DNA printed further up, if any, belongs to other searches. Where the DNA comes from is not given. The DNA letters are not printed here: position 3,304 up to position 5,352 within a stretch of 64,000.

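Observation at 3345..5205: T9SS-sorted nonaheme cytochrome with internally duplicated tri-heme module, a candidate extracellular electron-transfer protein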

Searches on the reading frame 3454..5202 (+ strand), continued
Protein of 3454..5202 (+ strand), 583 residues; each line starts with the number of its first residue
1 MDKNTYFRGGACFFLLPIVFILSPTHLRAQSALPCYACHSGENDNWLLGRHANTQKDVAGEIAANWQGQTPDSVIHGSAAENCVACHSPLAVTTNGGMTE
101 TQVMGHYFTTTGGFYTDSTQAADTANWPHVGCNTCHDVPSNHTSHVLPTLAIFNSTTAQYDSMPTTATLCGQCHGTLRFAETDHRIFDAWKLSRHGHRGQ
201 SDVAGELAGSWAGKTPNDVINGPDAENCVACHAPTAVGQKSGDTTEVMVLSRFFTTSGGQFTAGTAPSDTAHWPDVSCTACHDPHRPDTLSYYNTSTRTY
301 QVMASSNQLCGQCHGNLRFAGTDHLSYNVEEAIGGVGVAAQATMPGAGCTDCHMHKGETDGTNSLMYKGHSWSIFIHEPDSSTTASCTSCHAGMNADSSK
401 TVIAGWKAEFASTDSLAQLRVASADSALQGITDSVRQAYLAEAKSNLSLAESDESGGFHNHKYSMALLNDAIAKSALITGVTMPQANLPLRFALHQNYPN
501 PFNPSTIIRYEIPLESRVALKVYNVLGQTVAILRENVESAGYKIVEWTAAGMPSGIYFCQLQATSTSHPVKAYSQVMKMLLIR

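Call 35: fold_search(model_id=the predicted structure, library=pdb)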
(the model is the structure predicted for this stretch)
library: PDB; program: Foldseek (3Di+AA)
matches with E <= 10: 1451; with E <= 0.001: 7
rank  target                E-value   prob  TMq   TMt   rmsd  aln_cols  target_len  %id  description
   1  6i5b_A                2.6e-06  1.00  0.31  0.36  10.3       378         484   18  Crystal Structure of Outer Cell Wall Cytochrome OcwA (released 2019-09-25)
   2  6i5b_B                3.1e-06  1.00  0.31  0.36  10.6       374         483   17  Crystal Structure of Outer Cell Wall Cytochrome OcwA (released 2019-09-25)
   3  8rv0                  1.2e-04  1.00  0.29  0.34  11.8       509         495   13  Crystal structure of octaheme nitrite reductase from Trichlorobacter ammonificans in complex with nitrite (released 2024-03-27)
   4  1qpp_A                5.7e-04  1.00  0.14  0.36   3.1       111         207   11  CRYSTAL STRUCTURES OF SELF CAPPING PAPD CHAPERONE HOMODIMERS (released 1999-07-07)
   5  1oah_A                6.0e-04  1.00  0.27  0.31  12.4       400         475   16  Cytochrome c Nitrite Reductase from Desulfovibrio desulfuricans ATCC 27774: The relevance of the two calcium sites in  (released 2003-05-08)
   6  1oah_B                6.7e-04  1.00  0.24  0.28  10.5       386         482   15  Cytochrome c Nitrite Reductase from Desulfovibrio desulfuricans ATCC 27774: The relevance of the two calcium sites in  (released 2003-05-08)
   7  5icu                  9.3e-04  1.00  0.13  0.60   3.9        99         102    8  The crystal structure of CopC from Methylosinus trichosporium OB3b (released 2016-04-06)
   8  9c14                  1.4e-03  1.00  0.12  0.55   4.6       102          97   17  Structure of the CopC-like domain of YcnJ (released 2025-08-06)
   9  3sxq_B                1.4e-03  0.99  0.30  0.33  18.8       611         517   13  Structure of a hexameric multiheme c nitrite reductase from the extremophile bacterium Thiolkalivibrio paradoxus (released 2012-09-26)
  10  2xwx_A                1.5e-03  1.00  0.14  0.21   8.1       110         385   14  Vibrio cholerae colonization factor GbpA crystal structure (released 2011-11-16)
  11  8jmw_A                1.5e-03  1.00  0.12  0.14   4.2        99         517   14  Fibril form of serine peptidase Vpr (released 2023-12-06)
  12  2ot4_A                1.6e-03  0.99  0.28  0.31  15.4       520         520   13  Structure of a hexameric multiheme c nitrite reductase from the extremophile bacterium Thiolkalivibrio nitratireducens (released 2008-04-08)
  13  8gul_A                1.7e-03  1.00  0.14  0.17   4.9       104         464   10  Chitin-active AA10 LPMO (GbpA) complexed with Cu(II) from Vibrio campbellii (released 2023-06-21)
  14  3m45_A                2.1e-03  1.00  0.10  0.41   6.0       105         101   10  Crystal structure of Ig1 domain of mouse SynCAM 2 (released 2010-09-08)
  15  6v0a_C                2.1e-03  1.00  0.28  0.35  11.6       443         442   13  Crystal structure of cytochrome c nitrite reductase from the bacterium Geobacter lovleyi with bound sulfate (released 2020-06-17)
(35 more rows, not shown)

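Call 40: find_related_loci(query=A1, collection=genome_contigs, flank=10000)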
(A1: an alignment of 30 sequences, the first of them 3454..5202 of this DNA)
Query A1 (583 aa) in genome_contigs; peptide patterns used: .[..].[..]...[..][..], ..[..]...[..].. (x = any residue, [..] = any of these).
181 stretches matched a pattern; 124 encode a relative of the query (tblastn E <= 1e-3); the best 80 are kept; 80 distinct loci.
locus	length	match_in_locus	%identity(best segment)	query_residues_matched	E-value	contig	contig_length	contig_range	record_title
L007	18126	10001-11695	62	18-583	0e+0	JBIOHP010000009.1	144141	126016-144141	MAG: Bacteroidota bacterium isolate GcC11-5 k141_457384_length_144141_cov_101.7720, whole genome shotgun sequence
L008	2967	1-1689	59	30-583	0e+0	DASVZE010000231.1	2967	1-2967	MAG TPA_asm: Chloroflexota bacterium isolate SMAG_U2620 k141_747099, whole genome shotgun sequence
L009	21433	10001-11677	57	18-583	0e+0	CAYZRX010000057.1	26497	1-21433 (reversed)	MAG TPA_asm: uncultured Ignavibacteriaceae bacterium isolate SRP214966_co4_379 genome assembly, contig: NODE_1348_length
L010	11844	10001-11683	56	13-583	0e+0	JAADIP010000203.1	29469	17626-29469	MAG: Calditrichota bacterium isolate M_MetaBat.59 contig-127_1825, whole genome shotgun sequence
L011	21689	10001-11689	55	11-583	0e+0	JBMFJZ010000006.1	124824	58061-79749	MAG: Bacteroidota bacterium isolate KM4336-10 NODE_6_length_124824_cov_38.582804, whole genome shotgun sequence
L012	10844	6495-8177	56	13-583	0e+0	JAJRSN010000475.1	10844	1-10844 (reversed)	MAG: Calditrichota bacterium isolate Dive96_bin1.108 k141_4784606, whole genome shotgun sequence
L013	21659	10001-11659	57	29-583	0e+0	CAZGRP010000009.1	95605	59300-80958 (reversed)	MAG TPA_asm: uncultured Cytophagia bacterium isolate SRP216583_co2_59 genome assembly, contig: NODE_66_length_95605_cov_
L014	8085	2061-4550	57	16-583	0e+0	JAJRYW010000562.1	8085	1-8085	MAG: Calditrichota bacterium isolate Dive96_bin3.89 k141_4440021, whole genome shotgun sequence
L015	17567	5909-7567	55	29-583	0e+0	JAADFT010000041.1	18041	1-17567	MAG: Calditrichota bacterium isolate M_MaxBin.061 contig-127_13920, whole genome shotgun sequence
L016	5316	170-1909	54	3-583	0e+0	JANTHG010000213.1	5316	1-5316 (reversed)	MAG: Calditrichaceae bacterium isolate bin20020 c_000000002822, whole genome shotgun sequence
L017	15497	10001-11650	55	24-583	0e+0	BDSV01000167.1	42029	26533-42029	Bacterium BMS3Abin03 DNA, contig: NODE_14, whole genome shotgun sequence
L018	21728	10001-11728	53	1-583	0e+0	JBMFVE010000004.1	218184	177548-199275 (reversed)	MAG: Candidatus Kryptoniota bacterium isolate KM4348-21 NODE_4_length_218184_cov_9.606149, whole genome shotgun sequence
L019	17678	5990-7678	52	13-583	0e+0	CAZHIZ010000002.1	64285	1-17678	MAG TPA_asm: uncultured Caldithrix sp. isolate SRP163575_co3_317 genome assembly, contig: NODE_331_length_64285_cov_9.82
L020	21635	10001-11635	55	20-567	0e+0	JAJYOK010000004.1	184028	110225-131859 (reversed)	MAG: Bacteroidetes bacterium isolate DBS2-5.bin33 NODE_22_length_184028_cov_11.308503, whole genome shotgun sequence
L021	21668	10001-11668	53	20-583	0e+0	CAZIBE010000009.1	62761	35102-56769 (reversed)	MAG TPA_asm: uncultured Calditrichaceae bacterium isolate binchicken_co64_112 genome assembly, contig: NODE_218_length_6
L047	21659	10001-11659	51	16-563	0e+0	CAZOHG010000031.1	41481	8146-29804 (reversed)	MAG TPA_asm: uncultured Deferribacteres bacterium isolate SRP163575_co3_314 genome assembly, contig: NODE_817_length_414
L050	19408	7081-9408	52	13-563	0e+0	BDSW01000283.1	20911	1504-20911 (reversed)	Bacterium BMS3Abin04 DNA, contig: NODE_36, whole genome shotgun sequence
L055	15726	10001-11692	49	18-583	0e+0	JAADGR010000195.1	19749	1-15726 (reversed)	MAG: Calditrichota bacterium isolate M_MetaBat.126 contig-127_5826, whole genome shotgun sequence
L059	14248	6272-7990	48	13-583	8e-180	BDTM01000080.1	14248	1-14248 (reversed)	Bacterium BMS3Bbin03 DNA, contig: NODE_76, whole genome shotgun sequence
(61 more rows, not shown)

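Call 53: search_protein_representatives(alignment_id=A1)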
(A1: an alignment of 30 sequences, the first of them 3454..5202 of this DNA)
Query: 30 sequences, 572 profile positions. Proteins with E-value up to 0.001 (for the whole library): 406177; up to 1e-10: 249991; up to 1e-30: 288. The best 150 are listed.
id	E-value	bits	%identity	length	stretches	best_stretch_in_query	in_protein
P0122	0.0e+00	1055.2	-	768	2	42-476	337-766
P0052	1.7e-280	947.7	-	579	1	3-572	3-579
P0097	7.7e-240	813.5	-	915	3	42-475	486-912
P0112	4.9e-236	800.9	-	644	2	177-476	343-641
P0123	1.9e-203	693.4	-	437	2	185-572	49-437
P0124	1.3e-180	617.9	-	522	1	16-473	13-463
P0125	1.6e-166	571.4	-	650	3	176-378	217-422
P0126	4.6e-148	510.5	-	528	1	8-470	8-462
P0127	4.3e-124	431.4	-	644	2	101-475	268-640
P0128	1.2e-117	410.1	-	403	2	286-517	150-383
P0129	1.8e-111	389.7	-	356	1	182-478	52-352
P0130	1.5e-108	380.0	-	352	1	22-320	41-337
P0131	1.9e-103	363.2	-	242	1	331-572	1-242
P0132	1.4e-86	307.5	-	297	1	195-424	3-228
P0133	3.6e-85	302.9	-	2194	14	493-561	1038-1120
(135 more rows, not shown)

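Call 57: list_cluster_members(proteins=[P0001])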
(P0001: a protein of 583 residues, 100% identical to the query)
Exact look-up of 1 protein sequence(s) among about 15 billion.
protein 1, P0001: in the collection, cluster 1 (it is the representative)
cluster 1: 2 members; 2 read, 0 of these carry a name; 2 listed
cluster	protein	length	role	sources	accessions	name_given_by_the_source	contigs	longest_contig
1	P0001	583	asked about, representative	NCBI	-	-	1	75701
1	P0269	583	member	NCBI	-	-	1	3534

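Call 70: search_protein_families(library=pfam, proteins=[L059:8134-9321:+, L055:7022-8209:+, L047:11706-12962:+, L059:9312-10250:+, L059:4916-6214:+, L059:10257-10952:+, L050:6624-7055:+, L050:5116-6441:+], max_evalue=0.01)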
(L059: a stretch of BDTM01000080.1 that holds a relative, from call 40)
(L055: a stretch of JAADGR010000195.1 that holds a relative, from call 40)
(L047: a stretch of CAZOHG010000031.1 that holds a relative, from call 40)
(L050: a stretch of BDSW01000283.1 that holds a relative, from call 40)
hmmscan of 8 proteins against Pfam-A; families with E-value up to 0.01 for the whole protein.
L059:8134-9321:+ (396 aa): 0 families

L055:7022-8209:+ (396 aa): 1 family
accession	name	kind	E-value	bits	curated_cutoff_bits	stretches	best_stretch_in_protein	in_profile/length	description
PF10082.15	BBP2_2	-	0.0017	17.8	23.7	1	310-384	289-363/378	Putative beta-barrel porin 2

L047:11706-12962:+ (419 aa): 0 families

L059:9312-10250:+ (313 aa): 4 families
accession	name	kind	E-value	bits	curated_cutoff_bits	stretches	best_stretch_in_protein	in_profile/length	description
PF14522.11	Cytochrome_C7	-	5.2e-18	65.1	24.8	1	39-95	2-67/67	Cytochrome c7 and related cytochrome c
PF14537.11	Cytochrom_c3_2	-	5.3e-10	40.1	25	2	48-130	4-65/79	Cytochrome c3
PF02085.21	Cytochrom_CIII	-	4.4e-07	30.6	22.9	0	146-204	31-84/101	Class III cytochrome C family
PF22113.1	Mtrc-MtrF_II-IV_dom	-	4.5e-07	30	30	1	124-296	8-166/176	Outer membrane cytochrome MtrC/MtrF-like, domains II/IV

L059:4916-6214:+ (433 aa): 4 families
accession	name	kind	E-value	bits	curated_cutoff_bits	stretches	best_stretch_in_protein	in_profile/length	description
PF14522.11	Cytochrome_C7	-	2.6e-09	37.2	24.8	1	35-132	13-67/67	Cytochrome c7 and related cytochrome c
PF13435.11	Cytochrome_C554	-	9.3e-05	23.7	20.8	0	126-218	1-84/84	Cytochrome c554 and c-prime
PF03264.19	Cytochrom_NNT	-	0.00092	19.4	24.1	1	34-137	64-170/174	NapC/NirT cytochrome c family, N-terminal region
PF14537.11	Cytochrom_c3_2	-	0.0068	17.3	25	0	35-133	6-66/79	Cytochrome c3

L059:10257-10952:+ (232 aa): 3 families
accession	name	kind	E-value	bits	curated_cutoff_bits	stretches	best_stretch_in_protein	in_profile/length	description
PF14522.11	Cytochrome_C7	-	8.7e-05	22.7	24.8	0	69-132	11-67/67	Cytochrome c7 and related cytochrome c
PF14537.11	Cytochrom_c3_2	-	0.0046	17.8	25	0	56-132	8-79/79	Cytochrome c3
PF22113.1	Mtrc-MtrF_II-IV_dom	-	0.0051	16.8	30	0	55-80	7-37/176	Outer membrane cytochrome MtrC/MtrF-like, domains II/IV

L050:6624-7055:+ (144 aa): 0 families

L050:5116-6441:+ (442 aa): 19 families
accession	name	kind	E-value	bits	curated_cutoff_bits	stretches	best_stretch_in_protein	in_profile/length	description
PF00158.32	Sigma54_activat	-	2.4e-67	226.3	20.2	1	136-302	1-167/168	Sigma-54 interaction domain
PF25601.1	AAA_lid_14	-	1.1e-22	80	27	1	308-382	1-74/87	AAA+ ATPase lid domain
PF14532.12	Sigma54_activ_2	-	2.2e-19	70.5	25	1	137-307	1-138/138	Sigma-54 interaction domain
PF13426.13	PAS_9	-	9.9e-11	42.3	27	1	17-118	2-102/103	PAS domain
PF02954.25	HTH_8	-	5.5e-10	39.3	22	1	408-438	12-42/42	Bacterial regulatory protein, Fis family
PF00989.32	PAS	-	2.9e-08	34.2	22.6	1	10-116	5-112/113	PAS fold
PF07728.20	AAA_5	-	1.5e-07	31.9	22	1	159-279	1-124/139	AAA domain (dynein-related subfamily)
PF00004.35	AAA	-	4.6e-07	30.8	21.2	1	160-286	1-120/131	ATPase family associated with various cellular activities (AAA)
PF07724.20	AAA_2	-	1.7e-06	28.6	27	1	160-289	6-136/166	AAA domain (Cdc48 subfamily)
PF13384.12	HTH_23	-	3.7e-06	27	24.6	1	406-437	10-40/50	Homeodomain-like domain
PF08448.16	PAS_4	-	3e-05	24.7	23.1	1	12-119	1-107/110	PAS fold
PF01078.27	Mg_chelatase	-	0.0001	22.2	20.3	0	218-278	96-158/207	Magnesium chelatase, subunit ChlI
PF13188.13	PAS_8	-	0.0008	19.7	21.8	1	11-52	6-44/65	PAS domain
PF13191.12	AAA_16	-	0.00086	20.3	32.6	1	137-253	3-121/167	AAA ATPase domain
PF08279.18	HTH_11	-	0.0023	18.2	25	1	406-437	5-38/55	HTH domain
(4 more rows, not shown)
